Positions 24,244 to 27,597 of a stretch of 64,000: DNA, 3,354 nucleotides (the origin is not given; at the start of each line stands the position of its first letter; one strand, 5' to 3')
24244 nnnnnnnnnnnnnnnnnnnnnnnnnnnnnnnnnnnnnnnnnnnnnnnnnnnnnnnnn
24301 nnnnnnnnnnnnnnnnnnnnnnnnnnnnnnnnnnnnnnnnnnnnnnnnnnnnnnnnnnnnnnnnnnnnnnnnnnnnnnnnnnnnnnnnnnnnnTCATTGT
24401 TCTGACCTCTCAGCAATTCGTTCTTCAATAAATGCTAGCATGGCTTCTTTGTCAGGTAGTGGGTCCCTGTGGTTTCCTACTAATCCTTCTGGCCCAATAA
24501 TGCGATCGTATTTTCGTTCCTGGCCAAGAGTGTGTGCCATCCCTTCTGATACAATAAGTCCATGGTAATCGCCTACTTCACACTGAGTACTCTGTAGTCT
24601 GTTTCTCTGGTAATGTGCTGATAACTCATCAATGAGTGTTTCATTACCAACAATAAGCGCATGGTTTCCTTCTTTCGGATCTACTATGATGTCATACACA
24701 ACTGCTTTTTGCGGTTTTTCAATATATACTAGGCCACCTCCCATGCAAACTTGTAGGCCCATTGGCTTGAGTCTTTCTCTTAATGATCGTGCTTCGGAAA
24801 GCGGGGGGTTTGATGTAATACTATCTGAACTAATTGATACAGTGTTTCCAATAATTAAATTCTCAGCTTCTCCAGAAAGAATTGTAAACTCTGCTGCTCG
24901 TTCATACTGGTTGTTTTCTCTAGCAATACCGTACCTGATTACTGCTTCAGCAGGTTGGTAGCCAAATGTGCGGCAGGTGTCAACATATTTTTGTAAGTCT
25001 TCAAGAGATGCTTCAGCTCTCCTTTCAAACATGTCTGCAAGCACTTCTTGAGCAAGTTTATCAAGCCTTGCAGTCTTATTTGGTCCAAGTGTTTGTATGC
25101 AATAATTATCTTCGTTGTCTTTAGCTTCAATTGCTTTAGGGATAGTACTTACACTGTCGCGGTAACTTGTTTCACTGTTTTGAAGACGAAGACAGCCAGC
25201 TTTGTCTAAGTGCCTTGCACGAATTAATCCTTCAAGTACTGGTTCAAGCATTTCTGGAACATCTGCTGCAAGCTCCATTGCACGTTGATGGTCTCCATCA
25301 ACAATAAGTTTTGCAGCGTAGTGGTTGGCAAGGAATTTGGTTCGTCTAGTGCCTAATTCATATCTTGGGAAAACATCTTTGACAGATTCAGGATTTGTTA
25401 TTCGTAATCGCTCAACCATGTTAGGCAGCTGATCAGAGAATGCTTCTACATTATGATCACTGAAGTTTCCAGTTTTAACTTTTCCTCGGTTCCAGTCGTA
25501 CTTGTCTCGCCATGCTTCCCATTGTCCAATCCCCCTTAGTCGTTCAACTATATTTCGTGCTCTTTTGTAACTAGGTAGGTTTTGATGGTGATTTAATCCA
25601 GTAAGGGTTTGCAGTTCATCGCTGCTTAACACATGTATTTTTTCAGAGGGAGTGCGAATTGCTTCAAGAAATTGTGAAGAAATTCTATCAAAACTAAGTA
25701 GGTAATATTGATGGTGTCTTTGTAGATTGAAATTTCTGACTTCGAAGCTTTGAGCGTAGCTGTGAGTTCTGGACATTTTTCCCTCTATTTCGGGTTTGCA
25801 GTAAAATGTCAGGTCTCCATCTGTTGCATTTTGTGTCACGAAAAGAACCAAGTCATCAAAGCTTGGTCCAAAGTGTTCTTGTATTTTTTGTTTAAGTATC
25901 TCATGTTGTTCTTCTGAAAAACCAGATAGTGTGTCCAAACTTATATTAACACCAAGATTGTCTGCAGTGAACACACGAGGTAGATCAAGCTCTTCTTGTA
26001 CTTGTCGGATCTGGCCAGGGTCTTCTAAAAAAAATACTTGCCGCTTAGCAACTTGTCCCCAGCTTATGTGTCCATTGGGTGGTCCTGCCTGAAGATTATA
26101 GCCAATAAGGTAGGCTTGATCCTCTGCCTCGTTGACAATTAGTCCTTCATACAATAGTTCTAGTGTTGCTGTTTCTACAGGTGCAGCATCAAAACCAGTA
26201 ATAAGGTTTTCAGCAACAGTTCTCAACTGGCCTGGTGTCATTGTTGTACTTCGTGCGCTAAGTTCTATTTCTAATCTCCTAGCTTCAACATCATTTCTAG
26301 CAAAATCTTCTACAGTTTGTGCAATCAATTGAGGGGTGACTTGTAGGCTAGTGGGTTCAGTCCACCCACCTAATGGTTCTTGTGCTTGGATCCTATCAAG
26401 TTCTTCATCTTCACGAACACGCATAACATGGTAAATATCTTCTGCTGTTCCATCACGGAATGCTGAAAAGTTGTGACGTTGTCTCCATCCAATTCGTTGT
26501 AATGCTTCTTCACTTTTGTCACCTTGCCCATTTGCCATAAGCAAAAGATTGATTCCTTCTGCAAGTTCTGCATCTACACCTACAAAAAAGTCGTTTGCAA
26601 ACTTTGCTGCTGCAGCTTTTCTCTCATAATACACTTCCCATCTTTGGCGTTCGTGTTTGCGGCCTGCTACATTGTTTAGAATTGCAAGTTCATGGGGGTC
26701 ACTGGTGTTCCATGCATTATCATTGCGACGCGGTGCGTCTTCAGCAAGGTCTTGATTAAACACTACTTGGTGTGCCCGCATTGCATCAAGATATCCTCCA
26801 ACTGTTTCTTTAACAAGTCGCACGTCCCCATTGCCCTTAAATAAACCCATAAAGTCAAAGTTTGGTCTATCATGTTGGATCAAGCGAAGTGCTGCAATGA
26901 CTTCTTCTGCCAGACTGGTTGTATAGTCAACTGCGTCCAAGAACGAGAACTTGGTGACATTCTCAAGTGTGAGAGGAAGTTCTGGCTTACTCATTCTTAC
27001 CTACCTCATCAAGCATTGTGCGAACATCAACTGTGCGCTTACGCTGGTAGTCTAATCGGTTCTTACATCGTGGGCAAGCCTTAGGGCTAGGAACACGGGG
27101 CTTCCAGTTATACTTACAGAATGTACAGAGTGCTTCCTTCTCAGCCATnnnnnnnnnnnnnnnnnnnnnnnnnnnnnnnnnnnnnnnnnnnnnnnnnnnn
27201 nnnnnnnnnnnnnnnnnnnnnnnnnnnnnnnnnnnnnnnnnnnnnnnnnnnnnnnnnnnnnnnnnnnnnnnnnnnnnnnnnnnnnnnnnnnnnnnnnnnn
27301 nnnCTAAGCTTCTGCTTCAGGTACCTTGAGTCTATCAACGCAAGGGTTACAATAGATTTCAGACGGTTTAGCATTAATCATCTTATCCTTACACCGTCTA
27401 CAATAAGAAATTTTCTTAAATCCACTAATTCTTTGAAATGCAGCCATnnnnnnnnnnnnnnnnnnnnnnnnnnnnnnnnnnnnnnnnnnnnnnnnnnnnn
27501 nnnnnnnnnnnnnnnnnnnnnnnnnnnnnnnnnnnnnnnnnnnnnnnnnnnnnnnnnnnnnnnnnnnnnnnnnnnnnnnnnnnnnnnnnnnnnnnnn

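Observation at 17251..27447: Uncharacterised kinase-coupled giant-protein operon (Zn-ribbons, two giant paralogues, TM Ser/Thr kinase, pseudokinase-like, secreted M23 peptidase)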

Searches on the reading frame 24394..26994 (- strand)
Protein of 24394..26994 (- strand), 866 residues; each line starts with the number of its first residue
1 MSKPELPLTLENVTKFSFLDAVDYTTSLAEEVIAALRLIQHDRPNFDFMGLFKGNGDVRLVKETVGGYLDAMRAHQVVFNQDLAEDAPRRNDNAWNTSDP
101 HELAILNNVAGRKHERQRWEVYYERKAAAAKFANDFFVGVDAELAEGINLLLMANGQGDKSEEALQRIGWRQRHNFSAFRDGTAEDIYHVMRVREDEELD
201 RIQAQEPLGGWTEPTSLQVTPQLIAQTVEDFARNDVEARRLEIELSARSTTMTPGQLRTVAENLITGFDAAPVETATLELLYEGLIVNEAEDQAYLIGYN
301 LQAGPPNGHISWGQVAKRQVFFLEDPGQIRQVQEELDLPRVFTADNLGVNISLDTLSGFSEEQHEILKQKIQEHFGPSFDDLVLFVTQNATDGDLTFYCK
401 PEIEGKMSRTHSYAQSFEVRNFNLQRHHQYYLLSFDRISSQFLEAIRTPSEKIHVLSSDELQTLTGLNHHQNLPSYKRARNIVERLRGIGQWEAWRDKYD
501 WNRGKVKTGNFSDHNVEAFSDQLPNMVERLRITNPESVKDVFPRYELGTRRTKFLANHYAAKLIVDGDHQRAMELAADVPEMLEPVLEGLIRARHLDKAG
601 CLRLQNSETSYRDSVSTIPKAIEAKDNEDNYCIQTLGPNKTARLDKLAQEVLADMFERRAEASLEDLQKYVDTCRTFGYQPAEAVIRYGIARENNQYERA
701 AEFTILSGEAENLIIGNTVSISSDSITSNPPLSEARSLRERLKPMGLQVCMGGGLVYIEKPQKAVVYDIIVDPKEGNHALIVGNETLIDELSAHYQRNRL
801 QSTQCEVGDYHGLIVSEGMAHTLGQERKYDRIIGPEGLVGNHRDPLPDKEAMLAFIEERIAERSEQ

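Call 6: search_protein_families(library=pfam, max_evalue=0.1, proteins=[window:24394-26994:-])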
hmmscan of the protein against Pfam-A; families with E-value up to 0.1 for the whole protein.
window:24394-26994:- (866 aa): 0 families

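Call 7: search_protein_families(library=ncbifam, max_evalue=0.1, proteins=[window:24394-26994:-])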
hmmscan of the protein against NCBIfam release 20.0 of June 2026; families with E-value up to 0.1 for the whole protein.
window:24394-26994:- (866 aa): 0 families

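Call 9: search_protein_families(library=padloc, max_evalue=0.1, proteins=[window:24394-26994:-])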
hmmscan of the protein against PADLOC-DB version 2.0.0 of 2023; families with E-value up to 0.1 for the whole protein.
window:24394-26994:- (866 aa): 0 families

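Call 10: search_protein_families(library=phrogs, max_evalue=0.1, proteins=[window:24394-26994:-])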
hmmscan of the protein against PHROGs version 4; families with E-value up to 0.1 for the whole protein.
window:24394-26994:- (866 aa): 0 families

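Call 17: find_homologous_proteins(query=window:24394-26994:-)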
Query window:24394-26994:- (866 aa): 1 proteins with E <= 0.001 among 8000 candidates.
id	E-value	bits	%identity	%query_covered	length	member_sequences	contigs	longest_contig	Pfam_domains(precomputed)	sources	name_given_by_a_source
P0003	0.0e+0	1974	100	100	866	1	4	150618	-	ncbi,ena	-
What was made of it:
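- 24394..26994 (-): G866: 866-aa protein with no signal peptide or membrane segment. It has a divergent N-domain, a C-module (residues 492-709; 25521-24868) and a ~100-aa module (residues 763-860; 24708-24415). No homologue except itself in the word-indexed search (call 17).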

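Call 18: find_encoding_contigs(protein=P0003, flank=3000, max_places=6)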
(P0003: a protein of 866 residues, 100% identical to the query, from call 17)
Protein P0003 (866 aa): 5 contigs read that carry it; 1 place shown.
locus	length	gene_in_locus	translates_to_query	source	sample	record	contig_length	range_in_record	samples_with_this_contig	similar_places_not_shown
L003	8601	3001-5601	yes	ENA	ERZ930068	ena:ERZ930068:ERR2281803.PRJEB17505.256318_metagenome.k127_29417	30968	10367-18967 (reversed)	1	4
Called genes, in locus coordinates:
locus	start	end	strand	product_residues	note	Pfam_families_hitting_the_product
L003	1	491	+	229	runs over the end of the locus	PF00270:DEAD, PF04851:ResIII, PF22527:DEXQc_Suv3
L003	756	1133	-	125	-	PF01850:PIN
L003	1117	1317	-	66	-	-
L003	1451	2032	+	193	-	PF01936:NYN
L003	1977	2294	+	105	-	PF00085:Thioredoxin, PF14595:Thioredoxin_9 (weak), PF04756:OST3_OST6 (weak), PF13098:Thioredoxin_2, PF13905:Thioredoxin_8 (faint)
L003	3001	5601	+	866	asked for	-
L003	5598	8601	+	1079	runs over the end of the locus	-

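Call 37: search_solved_structures(query=window:24394-26994:-, max_evalue=10)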
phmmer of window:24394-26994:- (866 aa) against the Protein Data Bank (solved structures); distinct sequences matched with E-value up to 10: 3.
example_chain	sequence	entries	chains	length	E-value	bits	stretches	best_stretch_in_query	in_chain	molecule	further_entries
3uq8_A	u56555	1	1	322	0.32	12.1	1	335-406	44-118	DNA ligase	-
3pn1_A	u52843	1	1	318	0.74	10.9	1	335-406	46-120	DNA ligase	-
4uco_A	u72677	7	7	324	0.76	10.9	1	335-406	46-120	DNA LIGASE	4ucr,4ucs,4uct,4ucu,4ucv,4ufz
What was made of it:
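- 24394..26994 (-): No database family (calls 6, 7, 9, 10, 37).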

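Call 63: list_cluster_members(proteins=[P0003, P0004, P0006, P0002])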
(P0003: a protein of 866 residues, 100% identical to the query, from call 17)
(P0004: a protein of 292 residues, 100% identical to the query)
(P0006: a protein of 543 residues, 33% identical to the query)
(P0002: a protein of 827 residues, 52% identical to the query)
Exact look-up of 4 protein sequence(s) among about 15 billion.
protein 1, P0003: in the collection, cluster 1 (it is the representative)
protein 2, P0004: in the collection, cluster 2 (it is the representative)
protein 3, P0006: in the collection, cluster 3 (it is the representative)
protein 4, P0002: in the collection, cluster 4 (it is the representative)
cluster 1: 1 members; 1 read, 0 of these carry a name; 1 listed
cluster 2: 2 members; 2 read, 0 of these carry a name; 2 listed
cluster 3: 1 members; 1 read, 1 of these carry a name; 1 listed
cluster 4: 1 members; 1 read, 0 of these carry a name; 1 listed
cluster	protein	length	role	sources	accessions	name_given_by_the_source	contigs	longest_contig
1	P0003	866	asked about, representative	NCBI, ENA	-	-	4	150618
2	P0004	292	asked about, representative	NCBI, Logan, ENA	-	-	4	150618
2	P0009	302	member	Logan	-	-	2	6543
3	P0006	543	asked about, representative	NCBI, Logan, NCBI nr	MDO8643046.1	MAG: hypothetical protein Q7R76_05725 [Candidatus Woesearchaeota archaeon] | hypothetical protein [Candidatus Woesearchaeota archaeon]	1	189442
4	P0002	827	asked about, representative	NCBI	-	-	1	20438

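Call 64: find_encoding_contigs(protein=P0009, flank=10000)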
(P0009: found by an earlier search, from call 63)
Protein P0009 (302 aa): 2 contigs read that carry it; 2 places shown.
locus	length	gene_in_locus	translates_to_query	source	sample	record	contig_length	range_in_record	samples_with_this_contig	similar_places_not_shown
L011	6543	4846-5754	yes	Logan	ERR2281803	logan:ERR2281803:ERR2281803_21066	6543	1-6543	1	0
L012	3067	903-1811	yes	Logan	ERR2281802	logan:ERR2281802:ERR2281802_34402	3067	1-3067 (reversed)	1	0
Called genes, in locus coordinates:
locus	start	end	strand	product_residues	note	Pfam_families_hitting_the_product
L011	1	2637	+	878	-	?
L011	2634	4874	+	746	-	PF00069:Pkinase, PF07714:PK_Tyr_Ser-Thr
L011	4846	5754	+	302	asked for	-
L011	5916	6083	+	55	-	-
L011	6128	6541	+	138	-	PF01551:Peptidase_M23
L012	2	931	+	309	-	?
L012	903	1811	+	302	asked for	-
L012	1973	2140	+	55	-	-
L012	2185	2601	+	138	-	PF01551:Peptidase_M23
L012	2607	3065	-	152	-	?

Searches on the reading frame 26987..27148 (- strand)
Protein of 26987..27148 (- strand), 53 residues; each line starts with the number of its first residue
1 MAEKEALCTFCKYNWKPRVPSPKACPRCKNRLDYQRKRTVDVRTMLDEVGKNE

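Call 6: search_protein_families(library=pfam, max_evalue=0.1, proteins=[window:26987-27148:-])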
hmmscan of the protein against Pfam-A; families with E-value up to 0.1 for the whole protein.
window:26987-27148:- (53 aa): 5 families
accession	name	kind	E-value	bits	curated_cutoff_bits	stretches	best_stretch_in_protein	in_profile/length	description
PF22191.2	IBR_1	-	0.014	15.7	27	0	23-36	4-17/47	IBR domain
PF18912.6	DZR_2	-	0.021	15.1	27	1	2-34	18-48/56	Double zinc ribbon domain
PF01155.25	HypA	-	0.023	15.2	28.9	1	4-38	69-103/112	Hydrogenase/urease nickel incorporation, metallochaperone, hypA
PF24029.1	DUF7340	-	0.035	14.3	27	0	18-38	2-22/62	Domain of unknown function (DUF7340)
PF23470.1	Zn_ribbon_PF0610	-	0.039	14.2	26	1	6-30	2-26/39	PF0610 rubredoxin-like zinc beta-ribbon domain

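Call 7: search_protein_families(library=ncbifam, max_evalue=0.1, proteins=[window:26987-27148:-])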
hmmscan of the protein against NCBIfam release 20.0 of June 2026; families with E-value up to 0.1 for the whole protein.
window:26987-27148:- (53 aa): 2 families
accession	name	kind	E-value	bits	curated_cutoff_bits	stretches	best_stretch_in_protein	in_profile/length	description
TIGR00100.1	hypA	equivalog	0.03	14.4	88.1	1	4-31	69-96/116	hydrogenase maturation nickel metallochaperone HypA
NF006817.0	PRK09336.1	equivalog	0.056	13.3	75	1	22-37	26-41/52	30S ribosomal protein S30e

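Call 9: search_protein_families(library=padloc, max_evalue=0.1, proteins=[window:26987-27148:-])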
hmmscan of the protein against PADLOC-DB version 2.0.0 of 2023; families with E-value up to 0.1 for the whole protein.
window:26987-27148:- (53 aa): 0 families

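Call 10: search_protein_families(library=phrogs, max_evalue=0.1, proteins=[window:26987-27148:-])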
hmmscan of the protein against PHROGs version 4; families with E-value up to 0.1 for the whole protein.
window:26987-27148:- (53 aa): 0 families

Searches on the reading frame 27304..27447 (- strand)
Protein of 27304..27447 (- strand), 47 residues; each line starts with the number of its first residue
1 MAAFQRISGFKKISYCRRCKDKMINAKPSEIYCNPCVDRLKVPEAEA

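Call 6: search_protein_families(library=pfam, max_evalue=0.1, proteins=[window:27304-27447:-])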
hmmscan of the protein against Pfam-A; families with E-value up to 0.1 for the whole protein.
window:27304-27447:- (47 aa): 2 families
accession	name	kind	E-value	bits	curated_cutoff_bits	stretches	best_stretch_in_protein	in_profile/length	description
PF23546.1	Zn_ribbon_TOP3B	-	0.00045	20.2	27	1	11-44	4-39/40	DNA topoisomerase 3-beta zinc ribbon domain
PF07191.17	Zn_ribbon_6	-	0.028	14.9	25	1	15-42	2-28/67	Double zinc ribbon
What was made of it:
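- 27304..27447 (-): Zn-ribbon protein 1 (47 aa, CRRC...CNPC). Conserved but probably a separate transcription unit. Weak Zn-ribbon Pfam hits (call 6).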

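Call 7: search_protein_families(library=ncbifam, max_evalue=0.1, proteins=[window:27304-27447:-])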
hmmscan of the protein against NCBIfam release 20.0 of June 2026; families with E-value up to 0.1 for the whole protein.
window:27304-27447:- (47 aa): 1 family
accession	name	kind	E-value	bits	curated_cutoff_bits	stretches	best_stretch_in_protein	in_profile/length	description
NF034126.3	PRK09521.1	equivalog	0.044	13.6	90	1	14-37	145-167/180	exosome complex RNA-binding protein Csl4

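Call 9: search_protein_families(library=padloc, max_evalue=0.1, proteins=[window:27304-27447:-])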
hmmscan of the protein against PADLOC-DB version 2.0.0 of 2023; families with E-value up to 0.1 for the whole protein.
window:27304-27447:- (47 aa): 0 families

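Call 10: search_protein_families(library=phrogs, max_evalue=0.1, proteins=[window:27304-27447:-])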
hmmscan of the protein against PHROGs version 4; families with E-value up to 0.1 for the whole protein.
window:27304-27447:- (47 aa): 0 families
